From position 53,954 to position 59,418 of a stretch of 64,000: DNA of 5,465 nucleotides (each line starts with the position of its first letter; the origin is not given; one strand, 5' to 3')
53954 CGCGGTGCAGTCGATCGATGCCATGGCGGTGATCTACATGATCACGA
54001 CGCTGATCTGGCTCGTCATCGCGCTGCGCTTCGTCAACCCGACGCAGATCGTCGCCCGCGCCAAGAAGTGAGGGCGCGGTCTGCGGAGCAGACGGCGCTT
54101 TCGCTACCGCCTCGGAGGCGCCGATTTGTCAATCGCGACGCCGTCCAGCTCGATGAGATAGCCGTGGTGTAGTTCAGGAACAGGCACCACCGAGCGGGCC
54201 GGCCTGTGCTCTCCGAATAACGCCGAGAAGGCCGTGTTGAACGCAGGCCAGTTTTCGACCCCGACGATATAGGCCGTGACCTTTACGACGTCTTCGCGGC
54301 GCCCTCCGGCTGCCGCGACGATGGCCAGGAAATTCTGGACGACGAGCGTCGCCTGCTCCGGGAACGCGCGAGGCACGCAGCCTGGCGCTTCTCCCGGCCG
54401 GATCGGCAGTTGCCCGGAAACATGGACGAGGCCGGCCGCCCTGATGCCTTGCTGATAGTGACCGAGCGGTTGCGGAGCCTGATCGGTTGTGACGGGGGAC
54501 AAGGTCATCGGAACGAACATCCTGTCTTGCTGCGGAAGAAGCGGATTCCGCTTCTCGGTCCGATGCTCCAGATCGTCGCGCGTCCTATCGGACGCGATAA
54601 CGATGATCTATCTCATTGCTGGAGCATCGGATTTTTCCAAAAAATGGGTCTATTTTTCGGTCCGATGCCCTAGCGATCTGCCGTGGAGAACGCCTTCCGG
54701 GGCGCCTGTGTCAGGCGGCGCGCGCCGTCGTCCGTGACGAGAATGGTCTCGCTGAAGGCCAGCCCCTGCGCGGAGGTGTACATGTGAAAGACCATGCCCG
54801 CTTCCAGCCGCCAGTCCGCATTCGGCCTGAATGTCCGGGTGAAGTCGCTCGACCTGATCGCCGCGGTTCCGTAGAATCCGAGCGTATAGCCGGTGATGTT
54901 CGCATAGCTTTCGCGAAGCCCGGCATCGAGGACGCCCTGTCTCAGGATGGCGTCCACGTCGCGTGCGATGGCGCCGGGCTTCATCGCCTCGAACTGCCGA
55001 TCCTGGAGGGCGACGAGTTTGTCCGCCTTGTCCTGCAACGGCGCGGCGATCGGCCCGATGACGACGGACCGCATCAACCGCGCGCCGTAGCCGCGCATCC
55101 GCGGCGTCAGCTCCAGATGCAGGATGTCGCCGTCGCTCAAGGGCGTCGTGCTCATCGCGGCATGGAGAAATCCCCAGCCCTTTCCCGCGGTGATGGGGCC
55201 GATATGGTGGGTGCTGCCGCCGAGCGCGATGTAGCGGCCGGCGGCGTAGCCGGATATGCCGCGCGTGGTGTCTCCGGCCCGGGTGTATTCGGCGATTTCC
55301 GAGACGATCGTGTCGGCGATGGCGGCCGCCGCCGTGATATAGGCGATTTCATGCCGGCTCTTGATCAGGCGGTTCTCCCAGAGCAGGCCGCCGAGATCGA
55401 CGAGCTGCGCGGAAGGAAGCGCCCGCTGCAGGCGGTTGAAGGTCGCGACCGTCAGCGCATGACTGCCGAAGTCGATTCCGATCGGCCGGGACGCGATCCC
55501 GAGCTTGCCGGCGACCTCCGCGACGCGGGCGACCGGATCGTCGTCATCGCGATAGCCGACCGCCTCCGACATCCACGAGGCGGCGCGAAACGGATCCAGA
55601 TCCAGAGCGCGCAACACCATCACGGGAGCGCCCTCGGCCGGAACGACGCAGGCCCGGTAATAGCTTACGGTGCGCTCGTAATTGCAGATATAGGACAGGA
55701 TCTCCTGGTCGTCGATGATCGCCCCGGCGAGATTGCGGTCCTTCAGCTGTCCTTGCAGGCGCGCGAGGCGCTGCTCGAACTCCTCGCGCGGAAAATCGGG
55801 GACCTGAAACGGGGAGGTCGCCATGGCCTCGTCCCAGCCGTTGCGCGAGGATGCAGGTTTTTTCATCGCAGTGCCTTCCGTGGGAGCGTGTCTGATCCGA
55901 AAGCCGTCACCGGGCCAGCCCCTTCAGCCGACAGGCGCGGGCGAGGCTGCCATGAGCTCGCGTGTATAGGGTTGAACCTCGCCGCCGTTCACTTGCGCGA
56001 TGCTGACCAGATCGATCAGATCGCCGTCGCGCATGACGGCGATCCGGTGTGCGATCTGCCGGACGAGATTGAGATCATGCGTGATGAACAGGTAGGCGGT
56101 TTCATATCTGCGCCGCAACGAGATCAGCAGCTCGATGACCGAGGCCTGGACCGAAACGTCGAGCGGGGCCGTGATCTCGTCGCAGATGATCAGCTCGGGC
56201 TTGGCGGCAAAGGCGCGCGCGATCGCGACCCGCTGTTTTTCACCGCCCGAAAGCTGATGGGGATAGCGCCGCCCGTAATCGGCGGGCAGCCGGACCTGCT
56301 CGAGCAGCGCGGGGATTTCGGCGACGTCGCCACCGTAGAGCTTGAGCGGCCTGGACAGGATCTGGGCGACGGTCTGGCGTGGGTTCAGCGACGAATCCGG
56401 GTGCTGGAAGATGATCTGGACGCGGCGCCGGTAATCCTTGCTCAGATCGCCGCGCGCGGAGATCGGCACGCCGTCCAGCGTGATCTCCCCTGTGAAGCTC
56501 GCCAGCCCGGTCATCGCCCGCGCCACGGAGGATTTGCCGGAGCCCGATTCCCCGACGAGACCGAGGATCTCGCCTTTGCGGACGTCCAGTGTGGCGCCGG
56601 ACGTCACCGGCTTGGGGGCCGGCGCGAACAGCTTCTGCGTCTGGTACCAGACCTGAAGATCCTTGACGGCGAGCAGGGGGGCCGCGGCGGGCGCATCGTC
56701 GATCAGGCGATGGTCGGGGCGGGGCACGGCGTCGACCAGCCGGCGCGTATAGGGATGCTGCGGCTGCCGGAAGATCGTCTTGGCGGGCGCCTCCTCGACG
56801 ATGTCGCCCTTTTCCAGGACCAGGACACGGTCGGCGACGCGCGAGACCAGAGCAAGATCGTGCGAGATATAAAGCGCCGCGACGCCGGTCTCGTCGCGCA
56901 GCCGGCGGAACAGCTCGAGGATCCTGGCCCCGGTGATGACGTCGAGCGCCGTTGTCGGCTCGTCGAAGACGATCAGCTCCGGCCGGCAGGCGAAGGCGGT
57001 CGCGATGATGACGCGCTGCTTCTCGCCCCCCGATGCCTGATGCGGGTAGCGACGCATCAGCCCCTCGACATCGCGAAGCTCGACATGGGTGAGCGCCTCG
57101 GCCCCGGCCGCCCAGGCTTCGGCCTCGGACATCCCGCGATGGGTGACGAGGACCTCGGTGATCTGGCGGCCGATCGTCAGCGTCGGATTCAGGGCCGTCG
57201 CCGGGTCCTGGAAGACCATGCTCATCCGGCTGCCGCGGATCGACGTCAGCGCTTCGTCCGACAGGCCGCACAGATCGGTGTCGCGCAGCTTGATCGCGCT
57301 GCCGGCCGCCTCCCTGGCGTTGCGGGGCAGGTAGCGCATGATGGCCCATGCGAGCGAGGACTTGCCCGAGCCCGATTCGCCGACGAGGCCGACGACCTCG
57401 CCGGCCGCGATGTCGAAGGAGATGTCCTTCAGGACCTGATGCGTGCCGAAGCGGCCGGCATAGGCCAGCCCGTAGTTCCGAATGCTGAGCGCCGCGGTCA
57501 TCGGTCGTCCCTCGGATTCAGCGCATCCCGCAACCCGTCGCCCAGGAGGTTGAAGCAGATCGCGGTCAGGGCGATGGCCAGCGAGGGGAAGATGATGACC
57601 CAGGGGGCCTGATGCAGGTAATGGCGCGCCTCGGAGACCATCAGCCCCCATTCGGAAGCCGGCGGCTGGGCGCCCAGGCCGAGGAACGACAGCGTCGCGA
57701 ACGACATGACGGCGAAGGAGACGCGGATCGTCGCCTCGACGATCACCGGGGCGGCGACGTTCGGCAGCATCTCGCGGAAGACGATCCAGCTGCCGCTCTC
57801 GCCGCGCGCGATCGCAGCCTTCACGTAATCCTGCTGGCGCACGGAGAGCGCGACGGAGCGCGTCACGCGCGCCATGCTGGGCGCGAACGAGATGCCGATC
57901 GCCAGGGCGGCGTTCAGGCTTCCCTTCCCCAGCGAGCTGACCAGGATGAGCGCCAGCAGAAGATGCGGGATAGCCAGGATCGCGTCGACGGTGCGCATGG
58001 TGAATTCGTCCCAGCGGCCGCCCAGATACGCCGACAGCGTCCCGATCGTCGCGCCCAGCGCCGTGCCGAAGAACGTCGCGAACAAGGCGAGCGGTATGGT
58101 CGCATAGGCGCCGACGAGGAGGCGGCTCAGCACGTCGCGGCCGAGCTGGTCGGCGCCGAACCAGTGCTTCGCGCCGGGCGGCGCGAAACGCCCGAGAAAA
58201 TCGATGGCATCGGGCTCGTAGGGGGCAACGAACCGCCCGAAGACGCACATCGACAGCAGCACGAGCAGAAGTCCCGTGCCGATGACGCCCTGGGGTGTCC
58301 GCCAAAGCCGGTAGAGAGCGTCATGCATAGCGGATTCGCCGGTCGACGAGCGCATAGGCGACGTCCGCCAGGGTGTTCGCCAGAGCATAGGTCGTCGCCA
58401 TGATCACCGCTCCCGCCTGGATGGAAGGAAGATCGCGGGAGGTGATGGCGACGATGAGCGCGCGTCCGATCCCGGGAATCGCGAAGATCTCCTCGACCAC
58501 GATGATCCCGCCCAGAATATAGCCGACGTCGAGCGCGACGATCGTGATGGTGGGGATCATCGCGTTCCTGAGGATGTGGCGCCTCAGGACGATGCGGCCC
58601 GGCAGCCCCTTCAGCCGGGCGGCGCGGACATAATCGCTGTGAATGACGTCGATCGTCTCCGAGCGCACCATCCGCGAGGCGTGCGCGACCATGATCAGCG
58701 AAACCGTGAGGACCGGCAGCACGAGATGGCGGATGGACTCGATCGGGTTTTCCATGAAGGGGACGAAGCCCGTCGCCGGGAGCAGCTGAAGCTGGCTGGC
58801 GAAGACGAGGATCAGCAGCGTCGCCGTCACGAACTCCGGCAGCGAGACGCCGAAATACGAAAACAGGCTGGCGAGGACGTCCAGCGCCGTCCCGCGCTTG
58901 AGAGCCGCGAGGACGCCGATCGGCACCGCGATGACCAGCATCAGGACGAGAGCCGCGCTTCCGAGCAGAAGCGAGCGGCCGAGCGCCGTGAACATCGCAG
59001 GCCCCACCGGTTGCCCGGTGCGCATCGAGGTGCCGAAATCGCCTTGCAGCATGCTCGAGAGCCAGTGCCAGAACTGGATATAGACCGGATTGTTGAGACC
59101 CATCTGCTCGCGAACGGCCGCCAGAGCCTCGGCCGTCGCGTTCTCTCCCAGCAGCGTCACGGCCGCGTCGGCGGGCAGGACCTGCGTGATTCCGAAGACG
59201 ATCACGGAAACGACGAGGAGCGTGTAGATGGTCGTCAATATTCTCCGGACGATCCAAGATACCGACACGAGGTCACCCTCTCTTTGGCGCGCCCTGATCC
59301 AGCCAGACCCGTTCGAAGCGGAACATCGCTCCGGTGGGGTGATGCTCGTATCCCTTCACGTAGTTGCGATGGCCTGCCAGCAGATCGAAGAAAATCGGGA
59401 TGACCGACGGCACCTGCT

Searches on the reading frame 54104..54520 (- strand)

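Call 40: search_protein_families(library=pfam, proteins=[window:54104-54520:-])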
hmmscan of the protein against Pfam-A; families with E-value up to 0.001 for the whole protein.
window:54104-54520:- (138 aa): 1 family
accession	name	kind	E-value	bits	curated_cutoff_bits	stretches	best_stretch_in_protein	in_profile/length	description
PF01042.26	Ribonuc_L-PSP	-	8.7e-26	90.7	27.3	1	13-130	2-120/121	Endoribonuclease L-PSP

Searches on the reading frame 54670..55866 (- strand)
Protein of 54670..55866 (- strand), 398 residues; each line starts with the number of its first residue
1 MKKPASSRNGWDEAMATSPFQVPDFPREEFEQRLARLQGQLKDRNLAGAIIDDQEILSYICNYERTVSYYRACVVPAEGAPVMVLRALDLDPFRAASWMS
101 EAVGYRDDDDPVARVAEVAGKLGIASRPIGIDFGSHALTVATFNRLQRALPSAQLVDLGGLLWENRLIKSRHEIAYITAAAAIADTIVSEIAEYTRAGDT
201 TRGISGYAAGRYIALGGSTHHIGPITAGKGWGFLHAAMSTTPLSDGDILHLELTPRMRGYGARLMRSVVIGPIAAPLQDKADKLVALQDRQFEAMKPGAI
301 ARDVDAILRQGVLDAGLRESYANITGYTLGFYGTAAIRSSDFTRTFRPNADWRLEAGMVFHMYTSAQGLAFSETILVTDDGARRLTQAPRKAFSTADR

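Call 40: search_protein_families(library=pfam, proteins=[window:54670-55866:-])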
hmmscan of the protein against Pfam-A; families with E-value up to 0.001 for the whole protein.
window:54670-55866:- (398 aa): 2 families
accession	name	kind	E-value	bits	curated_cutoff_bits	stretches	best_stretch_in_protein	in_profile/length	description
PF00557.29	Peptidase_M24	-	1e-19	71.6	23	1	176-379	2-208/208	Metallopeptidase family M24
PF01321.24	Creatinase_N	-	4.4e-18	66.5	22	1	33-168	1-128/128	Creatinase/Prolidase N-terminal domain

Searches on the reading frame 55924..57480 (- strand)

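Call 40: search_protein_families(library=pfam, proteins=[window:55924-57480:-])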
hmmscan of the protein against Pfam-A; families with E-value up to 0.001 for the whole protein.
window:55924-57480:- (518 aa): 15 families
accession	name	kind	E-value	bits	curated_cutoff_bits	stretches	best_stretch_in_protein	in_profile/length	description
PF00005.33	ABC_tran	-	2.3e-56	190.6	25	2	295-438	3-137/137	ABC transporter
PF02463.25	SMC_N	-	1.9e-13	50.8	40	2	305-483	26-212/220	RecF/RecN/SMC N terminal domain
PF13304.12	AAA_21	-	6.3e-13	49.9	27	0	143-213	232-304/304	AAA domain, putative AbiEii toxin, Type IV TA system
PF08352.17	oligo_HPY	-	1.3e-09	38.7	27.1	1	228-259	1-32/65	Oligopeptide/dipeptide transporter, C-terminal region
PF13191.12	AAA_16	-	1.2e-08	36.1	32.6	1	27-61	22-59/167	AAA ATPase domain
PF20703.3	nSTAND1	-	1.2e-07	32.2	27.1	0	300-322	30-52/379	Novel STAND NTPase 1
PF13555.12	AAA_29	-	9.4e-07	28.9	27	0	22-51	17-46/61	P-loop containing region of AAA domain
PF13401.12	AAA_22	-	1.4e-06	29.1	27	0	304-459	6-114/130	AAA domain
PF03193.22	RsgA_GTPase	-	4e-05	23.9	30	0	15-47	95-126/174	RsgA GTPase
PF00485.24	PRK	-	9.6e-05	22.7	22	0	305-325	1-21/196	Phosphoribulokinase / Uridine kinase family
PF00004.35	AAA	-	0.00015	22.6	21.2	0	32-64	3-35/131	ATPase family associated with various cellular activities (AAA)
PF13481.12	AAA_25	-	0.00021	21.4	27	0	24-46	30-52/195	AAA domain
PF07728.20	AAA_5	-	0.00022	21.7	22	0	308-326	4-22/139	AAA domain (dynein-related subfamily)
PF13476.12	AAA_23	-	0.00035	21.7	27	0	18-47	11-39/201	AAA domain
PF13671.12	AAA_33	-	0.00065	20.5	27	0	30-52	2-24/143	AAA domain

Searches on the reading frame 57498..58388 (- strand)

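Call 40: search_protein_families(library=pfam, proteins=[window:57498-58388:-])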
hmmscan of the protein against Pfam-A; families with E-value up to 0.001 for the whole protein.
window:57498-58388:- (296 aa): 2 families
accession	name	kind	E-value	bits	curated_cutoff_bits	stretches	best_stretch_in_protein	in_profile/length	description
PF00528.27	BPD_transp_1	-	4.9e-33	114.8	26.4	1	112-293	1-181/184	Binding-protein-dependent transport system inner membrane component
PF12911.12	OppC_N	-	2.5e-08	34.1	23.9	1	19-71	1-53/53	N-terminal TM domain of oligopeptide transport permease C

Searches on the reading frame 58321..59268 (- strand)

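Call 40: search_protein_families(library=pfam, proteins=[window:58321-59268:-])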
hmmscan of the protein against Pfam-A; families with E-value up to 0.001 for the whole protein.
window:58321-59268:- (315 aa): 2 families
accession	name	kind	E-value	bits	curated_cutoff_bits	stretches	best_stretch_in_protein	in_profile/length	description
PF00528.27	BPD_transp_1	-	1.8e-38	132.5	26.4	1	114-313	1-183/184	Binding-protein-dependent transport system inner membrane component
PF19300.4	BPD_transp_1_N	-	5.2e-17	62.5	23.8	1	4-77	3-76/114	Binding-prot-dependent transport system membrane comp, N-term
